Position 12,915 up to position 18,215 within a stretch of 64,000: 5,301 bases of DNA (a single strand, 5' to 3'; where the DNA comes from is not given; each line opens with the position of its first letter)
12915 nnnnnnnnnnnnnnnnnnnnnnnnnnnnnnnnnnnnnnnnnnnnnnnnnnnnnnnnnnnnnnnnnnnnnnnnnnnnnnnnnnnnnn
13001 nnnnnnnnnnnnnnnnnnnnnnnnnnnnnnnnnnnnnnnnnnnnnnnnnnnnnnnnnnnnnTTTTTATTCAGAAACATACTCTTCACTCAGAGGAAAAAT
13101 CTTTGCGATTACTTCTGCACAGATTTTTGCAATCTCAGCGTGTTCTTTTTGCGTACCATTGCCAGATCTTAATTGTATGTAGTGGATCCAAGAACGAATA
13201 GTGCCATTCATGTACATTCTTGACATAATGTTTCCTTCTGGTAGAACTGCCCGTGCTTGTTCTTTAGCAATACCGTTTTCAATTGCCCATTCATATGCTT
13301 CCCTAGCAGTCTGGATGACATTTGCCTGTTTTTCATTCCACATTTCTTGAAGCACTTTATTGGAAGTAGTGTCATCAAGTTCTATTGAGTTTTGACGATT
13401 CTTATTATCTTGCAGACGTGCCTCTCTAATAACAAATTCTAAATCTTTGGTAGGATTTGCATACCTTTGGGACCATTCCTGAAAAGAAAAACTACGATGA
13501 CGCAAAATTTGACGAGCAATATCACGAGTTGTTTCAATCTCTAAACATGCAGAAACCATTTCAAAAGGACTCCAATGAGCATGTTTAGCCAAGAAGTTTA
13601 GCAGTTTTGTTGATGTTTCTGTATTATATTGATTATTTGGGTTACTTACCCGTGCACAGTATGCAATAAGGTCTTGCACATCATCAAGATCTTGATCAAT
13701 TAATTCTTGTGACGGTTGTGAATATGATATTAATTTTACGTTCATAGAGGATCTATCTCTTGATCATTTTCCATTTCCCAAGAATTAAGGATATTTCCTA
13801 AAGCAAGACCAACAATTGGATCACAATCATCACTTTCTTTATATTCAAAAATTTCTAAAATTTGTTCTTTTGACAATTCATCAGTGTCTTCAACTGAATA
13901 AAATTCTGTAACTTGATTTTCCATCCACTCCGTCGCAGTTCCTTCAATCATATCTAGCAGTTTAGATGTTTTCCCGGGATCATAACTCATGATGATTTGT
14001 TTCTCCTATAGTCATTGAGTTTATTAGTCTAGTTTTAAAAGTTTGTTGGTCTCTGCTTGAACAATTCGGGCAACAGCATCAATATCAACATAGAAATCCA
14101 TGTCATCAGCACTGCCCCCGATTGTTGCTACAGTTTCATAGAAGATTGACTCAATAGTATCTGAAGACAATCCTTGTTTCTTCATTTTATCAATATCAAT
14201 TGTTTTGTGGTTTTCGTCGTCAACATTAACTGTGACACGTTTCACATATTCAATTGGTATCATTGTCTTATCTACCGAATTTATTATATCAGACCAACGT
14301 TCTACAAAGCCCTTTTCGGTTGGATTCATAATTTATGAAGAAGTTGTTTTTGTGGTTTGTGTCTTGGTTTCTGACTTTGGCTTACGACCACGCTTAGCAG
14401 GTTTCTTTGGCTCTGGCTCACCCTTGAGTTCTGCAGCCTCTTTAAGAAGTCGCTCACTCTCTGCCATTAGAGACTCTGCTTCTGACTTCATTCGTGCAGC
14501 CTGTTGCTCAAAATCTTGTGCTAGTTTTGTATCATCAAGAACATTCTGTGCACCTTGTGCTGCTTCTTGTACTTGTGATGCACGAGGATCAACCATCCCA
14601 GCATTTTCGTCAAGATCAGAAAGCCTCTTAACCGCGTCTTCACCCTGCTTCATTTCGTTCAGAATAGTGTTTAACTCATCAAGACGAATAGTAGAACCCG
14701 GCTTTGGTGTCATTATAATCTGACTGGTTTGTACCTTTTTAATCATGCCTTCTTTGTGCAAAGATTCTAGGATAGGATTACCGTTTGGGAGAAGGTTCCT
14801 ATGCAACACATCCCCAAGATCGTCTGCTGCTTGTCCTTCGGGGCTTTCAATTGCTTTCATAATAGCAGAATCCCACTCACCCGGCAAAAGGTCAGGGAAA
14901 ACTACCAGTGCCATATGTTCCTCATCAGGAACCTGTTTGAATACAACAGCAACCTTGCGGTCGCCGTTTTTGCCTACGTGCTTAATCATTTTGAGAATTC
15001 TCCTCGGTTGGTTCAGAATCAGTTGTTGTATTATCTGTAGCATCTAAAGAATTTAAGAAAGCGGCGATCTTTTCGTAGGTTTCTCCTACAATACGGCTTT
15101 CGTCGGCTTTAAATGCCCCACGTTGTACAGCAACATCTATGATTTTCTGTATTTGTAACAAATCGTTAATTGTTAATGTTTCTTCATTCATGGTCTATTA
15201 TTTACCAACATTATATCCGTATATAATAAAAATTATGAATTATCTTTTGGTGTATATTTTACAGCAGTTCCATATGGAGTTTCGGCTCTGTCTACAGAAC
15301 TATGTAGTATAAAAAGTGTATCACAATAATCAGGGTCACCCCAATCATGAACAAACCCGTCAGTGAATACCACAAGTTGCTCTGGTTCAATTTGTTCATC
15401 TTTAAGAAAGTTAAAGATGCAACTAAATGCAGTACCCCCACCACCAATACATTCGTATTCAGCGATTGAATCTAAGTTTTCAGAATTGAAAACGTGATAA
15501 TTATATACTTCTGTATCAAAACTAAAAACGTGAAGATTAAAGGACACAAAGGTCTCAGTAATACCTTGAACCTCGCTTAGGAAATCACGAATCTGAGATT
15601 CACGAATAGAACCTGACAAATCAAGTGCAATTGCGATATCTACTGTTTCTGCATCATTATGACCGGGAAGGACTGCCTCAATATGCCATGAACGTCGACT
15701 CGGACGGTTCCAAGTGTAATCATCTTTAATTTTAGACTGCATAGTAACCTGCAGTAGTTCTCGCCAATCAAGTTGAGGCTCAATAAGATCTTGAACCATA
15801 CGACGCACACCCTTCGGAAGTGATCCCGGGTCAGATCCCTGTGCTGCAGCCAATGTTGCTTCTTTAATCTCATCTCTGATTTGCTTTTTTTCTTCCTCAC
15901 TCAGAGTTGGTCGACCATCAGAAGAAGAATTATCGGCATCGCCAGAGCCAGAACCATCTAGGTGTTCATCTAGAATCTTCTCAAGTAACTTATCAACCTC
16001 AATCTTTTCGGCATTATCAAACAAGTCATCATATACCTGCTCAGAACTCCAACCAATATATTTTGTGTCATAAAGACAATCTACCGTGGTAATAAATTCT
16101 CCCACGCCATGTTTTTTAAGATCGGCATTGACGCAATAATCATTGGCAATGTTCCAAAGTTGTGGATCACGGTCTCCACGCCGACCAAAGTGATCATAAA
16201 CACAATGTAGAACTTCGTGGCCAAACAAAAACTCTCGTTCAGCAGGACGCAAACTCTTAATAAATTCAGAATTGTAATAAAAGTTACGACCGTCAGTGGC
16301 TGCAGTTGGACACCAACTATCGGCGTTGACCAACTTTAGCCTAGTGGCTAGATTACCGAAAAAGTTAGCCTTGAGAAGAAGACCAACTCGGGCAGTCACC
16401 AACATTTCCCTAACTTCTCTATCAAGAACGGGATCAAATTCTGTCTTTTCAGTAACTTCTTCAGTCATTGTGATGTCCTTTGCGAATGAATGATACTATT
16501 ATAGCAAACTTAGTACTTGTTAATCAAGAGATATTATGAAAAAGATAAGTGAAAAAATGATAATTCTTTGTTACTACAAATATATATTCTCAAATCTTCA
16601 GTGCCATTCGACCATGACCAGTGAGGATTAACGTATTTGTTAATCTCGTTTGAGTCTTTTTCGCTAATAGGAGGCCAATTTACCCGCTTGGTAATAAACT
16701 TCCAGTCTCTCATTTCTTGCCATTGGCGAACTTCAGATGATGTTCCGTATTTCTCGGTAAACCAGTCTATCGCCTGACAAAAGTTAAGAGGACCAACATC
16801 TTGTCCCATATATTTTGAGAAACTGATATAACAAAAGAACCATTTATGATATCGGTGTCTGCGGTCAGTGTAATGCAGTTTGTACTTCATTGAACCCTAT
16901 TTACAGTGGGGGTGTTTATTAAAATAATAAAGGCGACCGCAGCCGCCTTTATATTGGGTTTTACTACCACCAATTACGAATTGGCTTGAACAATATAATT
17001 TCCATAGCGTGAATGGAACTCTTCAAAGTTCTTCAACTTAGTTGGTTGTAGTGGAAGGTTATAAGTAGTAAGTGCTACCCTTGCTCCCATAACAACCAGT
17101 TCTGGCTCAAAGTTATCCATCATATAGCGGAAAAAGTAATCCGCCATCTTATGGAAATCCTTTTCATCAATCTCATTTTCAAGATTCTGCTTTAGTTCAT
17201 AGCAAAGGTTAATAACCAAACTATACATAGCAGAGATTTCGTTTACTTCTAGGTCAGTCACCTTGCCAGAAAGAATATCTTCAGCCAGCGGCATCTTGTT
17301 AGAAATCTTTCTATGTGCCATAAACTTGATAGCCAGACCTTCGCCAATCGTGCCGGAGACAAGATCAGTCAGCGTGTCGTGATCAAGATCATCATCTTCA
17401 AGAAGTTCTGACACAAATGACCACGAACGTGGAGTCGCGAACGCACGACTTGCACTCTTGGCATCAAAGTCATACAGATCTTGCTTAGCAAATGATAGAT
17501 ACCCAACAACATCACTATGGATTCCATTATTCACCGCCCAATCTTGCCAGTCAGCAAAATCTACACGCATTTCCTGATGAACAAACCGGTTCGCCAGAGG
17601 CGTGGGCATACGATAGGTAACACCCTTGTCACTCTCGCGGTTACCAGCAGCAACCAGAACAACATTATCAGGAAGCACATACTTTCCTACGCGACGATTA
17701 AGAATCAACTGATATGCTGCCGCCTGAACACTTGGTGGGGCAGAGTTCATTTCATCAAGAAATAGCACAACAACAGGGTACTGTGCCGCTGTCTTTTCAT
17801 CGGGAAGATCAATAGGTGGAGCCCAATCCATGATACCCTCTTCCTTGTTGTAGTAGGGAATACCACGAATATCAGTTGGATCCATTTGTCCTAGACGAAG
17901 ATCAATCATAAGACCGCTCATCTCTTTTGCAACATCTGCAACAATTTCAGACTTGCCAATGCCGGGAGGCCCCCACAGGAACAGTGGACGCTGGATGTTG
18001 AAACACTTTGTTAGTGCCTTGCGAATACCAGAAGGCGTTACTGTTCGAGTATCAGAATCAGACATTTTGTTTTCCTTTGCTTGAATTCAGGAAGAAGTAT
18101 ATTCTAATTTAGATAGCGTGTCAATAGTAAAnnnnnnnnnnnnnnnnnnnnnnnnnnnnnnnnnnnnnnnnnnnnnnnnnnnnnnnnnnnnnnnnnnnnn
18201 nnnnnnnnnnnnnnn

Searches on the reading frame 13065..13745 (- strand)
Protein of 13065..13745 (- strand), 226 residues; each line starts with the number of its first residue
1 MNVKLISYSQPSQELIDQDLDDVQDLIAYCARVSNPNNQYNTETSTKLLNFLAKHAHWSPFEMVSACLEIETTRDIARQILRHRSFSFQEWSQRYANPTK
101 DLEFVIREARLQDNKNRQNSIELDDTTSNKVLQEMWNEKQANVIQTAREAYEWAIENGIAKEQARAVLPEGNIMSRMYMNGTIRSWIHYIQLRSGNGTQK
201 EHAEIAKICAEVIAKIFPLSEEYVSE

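Call 7: search_protein_families(library=ncbifam, proteins=[window:13065-13745:-])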
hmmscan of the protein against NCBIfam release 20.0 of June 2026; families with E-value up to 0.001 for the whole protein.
window:13065-13745:- (226 aa): 1 family
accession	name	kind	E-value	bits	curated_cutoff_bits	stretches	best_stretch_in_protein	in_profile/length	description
TIGR02170.1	thyX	equivalog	3e-44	151.1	87.9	1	3-223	2-210/211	FAD-dependent thymidylate synthase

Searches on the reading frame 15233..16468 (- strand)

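Call 6: search_protein_families(library=pfam, proteins=[window:15233-16468:-])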
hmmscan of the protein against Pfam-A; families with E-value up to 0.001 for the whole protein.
window:15233-16468:- (411 aa): 2 families
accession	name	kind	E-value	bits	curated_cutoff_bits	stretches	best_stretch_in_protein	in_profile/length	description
PF13203.12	DUF2201_N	-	5.4e-43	148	23.2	1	25-260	8-255/271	Putative metallopeptidase domain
PF09967.15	DUF2201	-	5.4e-14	52.8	26.4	1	278-403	1-120/123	VWA-like domain (DUF2201)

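Call 11: search_protein_families(library=phrogs, proteins=[window:15233-16468:-])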
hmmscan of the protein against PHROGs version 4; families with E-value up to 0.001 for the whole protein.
window:15233-16468:- (411 aa): 3 families
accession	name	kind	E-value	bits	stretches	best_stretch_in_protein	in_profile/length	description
phrog_1314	-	DNA, RNA and nucleotide metabolism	1.7e-111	374.1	1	15-407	7-392/394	HNH endonuclease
phrog_30358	-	unknown function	1.2e-08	36.2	1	210-378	8-172/204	-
phrog_31549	-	unknown function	1.8e-05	25.8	1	277-377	11-108/153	-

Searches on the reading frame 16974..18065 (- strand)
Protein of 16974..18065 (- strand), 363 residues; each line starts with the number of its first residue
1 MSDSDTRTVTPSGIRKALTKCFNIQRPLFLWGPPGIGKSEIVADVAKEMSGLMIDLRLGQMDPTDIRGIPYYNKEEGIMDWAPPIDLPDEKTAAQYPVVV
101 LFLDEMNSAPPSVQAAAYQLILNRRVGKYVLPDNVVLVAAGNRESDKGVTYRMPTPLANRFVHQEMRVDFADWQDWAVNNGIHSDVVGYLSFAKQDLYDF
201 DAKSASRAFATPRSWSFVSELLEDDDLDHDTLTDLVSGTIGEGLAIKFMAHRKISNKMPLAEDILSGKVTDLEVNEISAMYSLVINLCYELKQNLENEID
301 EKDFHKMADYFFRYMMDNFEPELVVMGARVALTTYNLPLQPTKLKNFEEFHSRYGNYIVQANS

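Call 6: search_protein_families(library=pfam, proteins=[window:16974-18065:-])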
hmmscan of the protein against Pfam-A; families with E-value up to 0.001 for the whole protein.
window:16974-18065:- (363 aa): 3 families
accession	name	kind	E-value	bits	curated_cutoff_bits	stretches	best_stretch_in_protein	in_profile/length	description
PF00004.35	AAA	-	3.2e-06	28.1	21.2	1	29-145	2-111/131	ATPase family associated with various cellular activities (AAA)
PF07726.17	AAA_3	-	5.1e-06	26.8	27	1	30-162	4-130/131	ATPase family associated with various cellular activities (AAA)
PF07728.20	AAA_5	-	8.3e-06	26.3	22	1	27-147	1-126/139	AAA domain (dynein-related subfamily)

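Call 7: search_protein_families(library=ncbifam, proteins=[window:16974-18065:-])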
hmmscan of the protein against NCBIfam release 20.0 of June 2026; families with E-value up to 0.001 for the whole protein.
window:16974-18065:- (363 aa): 0 families

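Call 11: search_protein_families(library=phrogs, proteins=[window:16974-18065:-])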
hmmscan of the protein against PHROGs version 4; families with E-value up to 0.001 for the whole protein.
window:16974-18065:- (363 aa): 4 families
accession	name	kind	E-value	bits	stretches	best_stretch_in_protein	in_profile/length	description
phrog_1297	-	other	2.5e-101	340.2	1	2-360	2-355/356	ATPase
phrog_16335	-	other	3.7e-33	115.9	1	15-171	16-172/267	ATPase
phrog_21479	-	unknown function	4.2e-10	40.4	1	8-66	9-67/68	-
phrog_249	-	moron, auxiliary metabolic gene and host takeover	1e-05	26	1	18-125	122-220/380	porphyrin biosynthesis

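Call 26: find_related_loci(query=window:16974-18065:-, collection=viral_contigs, flank=6000)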
Query window:16974-18065:- (363 aa) in viral_contigs; peptide patterns used: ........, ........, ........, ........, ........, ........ (x = any residue, [..] = any of these).
599 stretches matched a pattern (row limit reached: there are more); 598 encode a relative of the query (tblastn E <= 1e-3); the best 80 are kept; 80 distinct loci.
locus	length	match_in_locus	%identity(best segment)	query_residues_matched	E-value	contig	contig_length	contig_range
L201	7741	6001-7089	96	1-363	0e+0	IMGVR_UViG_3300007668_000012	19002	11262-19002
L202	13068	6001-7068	78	7-362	0e+0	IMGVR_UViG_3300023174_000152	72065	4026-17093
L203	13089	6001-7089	75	1-363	0e+0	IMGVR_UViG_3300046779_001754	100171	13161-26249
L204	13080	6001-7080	77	4-363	0e+0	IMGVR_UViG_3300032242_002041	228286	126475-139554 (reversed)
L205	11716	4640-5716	76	4-362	0e+0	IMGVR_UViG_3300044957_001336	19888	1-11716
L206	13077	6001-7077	76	4-362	0e+0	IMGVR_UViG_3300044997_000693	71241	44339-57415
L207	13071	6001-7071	78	7-363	0e+0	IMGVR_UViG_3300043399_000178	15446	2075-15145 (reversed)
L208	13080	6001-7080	74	4-363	0e+0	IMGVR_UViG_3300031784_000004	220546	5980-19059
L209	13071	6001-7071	77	4-360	0e+0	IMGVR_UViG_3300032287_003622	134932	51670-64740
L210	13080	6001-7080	74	4-363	0e+0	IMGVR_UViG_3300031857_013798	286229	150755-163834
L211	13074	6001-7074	76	7-363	0e+0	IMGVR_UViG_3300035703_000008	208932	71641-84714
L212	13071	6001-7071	78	7-363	0e+0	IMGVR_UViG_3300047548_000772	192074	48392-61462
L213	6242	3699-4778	75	4-363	0e+0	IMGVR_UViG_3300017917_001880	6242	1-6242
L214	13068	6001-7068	78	7-362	0e+0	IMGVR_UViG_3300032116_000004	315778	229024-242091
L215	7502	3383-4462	75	4-363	0e+0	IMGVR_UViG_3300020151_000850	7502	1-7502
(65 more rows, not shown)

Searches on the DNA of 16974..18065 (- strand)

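Call 67: search_rna_families(source=L256, start=4250, end=4750, threshold=gathering, show_alignments=1)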
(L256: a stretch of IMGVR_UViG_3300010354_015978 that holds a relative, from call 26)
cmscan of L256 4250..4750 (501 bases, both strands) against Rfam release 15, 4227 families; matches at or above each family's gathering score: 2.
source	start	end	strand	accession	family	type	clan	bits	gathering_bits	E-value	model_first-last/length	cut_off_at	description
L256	4340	4665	+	RF01850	beta_tmRNA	Gene;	CL00001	153.6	84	2.1e-49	1-331/331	no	Betaproteobacteria transfer-messenger RNA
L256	4371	4602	+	RF04321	tmRNA_permuted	Gene;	-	139.9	47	1.6e-29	1-213/213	no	permuted transfer-messenger RNA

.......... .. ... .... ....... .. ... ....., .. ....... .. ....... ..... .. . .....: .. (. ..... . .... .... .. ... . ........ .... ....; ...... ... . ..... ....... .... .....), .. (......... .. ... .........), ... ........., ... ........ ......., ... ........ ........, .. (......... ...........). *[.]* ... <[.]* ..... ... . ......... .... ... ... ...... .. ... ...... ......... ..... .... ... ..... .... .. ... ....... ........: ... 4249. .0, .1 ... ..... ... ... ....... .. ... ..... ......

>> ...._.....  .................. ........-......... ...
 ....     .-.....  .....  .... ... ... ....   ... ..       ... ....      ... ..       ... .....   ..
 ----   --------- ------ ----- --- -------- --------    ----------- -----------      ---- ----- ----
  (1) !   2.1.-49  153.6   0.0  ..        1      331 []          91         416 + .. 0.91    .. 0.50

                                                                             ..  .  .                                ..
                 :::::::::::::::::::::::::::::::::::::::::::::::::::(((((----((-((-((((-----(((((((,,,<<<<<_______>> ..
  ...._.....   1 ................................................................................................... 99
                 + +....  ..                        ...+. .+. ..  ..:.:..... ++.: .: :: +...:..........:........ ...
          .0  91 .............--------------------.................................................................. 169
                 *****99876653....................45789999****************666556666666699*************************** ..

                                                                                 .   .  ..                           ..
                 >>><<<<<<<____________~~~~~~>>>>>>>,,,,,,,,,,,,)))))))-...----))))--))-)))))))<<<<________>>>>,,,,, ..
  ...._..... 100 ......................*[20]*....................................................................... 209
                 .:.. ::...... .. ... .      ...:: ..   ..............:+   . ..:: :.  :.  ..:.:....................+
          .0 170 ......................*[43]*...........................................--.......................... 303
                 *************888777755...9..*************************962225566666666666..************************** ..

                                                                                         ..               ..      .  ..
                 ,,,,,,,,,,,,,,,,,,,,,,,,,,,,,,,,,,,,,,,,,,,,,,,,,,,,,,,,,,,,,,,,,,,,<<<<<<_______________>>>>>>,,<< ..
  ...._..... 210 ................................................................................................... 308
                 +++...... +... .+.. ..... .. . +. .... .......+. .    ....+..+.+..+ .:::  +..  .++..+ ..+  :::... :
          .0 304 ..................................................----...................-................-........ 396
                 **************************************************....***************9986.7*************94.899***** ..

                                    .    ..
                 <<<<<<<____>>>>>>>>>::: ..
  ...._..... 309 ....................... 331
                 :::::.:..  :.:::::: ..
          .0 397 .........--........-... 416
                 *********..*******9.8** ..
